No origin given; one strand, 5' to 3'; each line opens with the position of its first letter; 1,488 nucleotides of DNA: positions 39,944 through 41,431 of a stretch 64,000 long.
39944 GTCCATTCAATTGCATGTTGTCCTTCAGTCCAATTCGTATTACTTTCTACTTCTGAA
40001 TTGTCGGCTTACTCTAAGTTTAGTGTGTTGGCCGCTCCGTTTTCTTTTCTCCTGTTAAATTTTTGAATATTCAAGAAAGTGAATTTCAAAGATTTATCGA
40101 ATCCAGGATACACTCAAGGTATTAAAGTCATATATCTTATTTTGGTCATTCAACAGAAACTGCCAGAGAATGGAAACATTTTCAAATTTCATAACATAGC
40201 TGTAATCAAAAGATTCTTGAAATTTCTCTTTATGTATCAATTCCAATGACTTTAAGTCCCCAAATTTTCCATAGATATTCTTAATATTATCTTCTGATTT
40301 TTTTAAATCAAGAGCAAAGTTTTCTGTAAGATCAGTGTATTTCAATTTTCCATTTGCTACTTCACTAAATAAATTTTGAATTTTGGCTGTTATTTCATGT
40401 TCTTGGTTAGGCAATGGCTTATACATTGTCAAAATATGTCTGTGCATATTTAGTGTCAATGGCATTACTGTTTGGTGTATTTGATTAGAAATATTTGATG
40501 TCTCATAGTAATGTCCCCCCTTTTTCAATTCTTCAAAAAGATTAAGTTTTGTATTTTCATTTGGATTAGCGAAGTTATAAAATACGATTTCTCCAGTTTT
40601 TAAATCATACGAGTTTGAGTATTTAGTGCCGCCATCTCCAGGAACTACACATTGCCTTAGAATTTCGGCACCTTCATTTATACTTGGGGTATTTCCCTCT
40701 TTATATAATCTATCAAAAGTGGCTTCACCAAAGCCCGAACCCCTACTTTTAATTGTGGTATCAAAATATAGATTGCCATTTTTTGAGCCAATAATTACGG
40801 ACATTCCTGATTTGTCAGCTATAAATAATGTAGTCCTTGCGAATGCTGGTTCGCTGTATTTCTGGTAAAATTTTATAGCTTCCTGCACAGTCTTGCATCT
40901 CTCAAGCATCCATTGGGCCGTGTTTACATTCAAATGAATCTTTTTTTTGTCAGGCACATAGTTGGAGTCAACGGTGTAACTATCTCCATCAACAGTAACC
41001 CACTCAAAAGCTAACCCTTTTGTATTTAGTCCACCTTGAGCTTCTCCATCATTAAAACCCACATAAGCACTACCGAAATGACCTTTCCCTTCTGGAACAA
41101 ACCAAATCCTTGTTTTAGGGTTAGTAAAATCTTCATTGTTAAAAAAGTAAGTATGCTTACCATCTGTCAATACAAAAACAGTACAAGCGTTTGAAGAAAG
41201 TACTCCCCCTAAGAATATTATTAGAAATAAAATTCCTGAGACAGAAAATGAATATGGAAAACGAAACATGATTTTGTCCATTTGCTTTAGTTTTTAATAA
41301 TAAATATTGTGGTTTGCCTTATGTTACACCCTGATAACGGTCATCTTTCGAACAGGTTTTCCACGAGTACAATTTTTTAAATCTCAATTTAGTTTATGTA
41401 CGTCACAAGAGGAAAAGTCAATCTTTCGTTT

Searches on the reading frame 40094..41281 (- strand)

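Call 46: search_protein_families(library=ncbifam, proteins=[window:40094-41281:-], max_evalue=0.01)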
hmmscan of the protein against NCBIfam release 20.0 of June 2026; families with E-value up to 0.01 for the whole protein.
window:40094-41281:- (395 aa): 1 family
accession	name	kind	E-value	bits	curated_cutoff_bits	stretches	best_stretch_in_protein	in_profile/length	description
NF040521.1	C45_proenzyme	subfamily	5.2e-08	32.6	85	1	29-164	86-217/313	C45 family autoproteolytic acyltransferase/hydrolase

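Call 51: search_protein_families(library=pfam, proteins=[window:40094-41281:-], max_evalue=0.0001)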
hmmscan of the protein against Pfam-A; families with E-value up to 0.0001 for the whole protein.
window:40094-41281:- (395 aa): 0 families
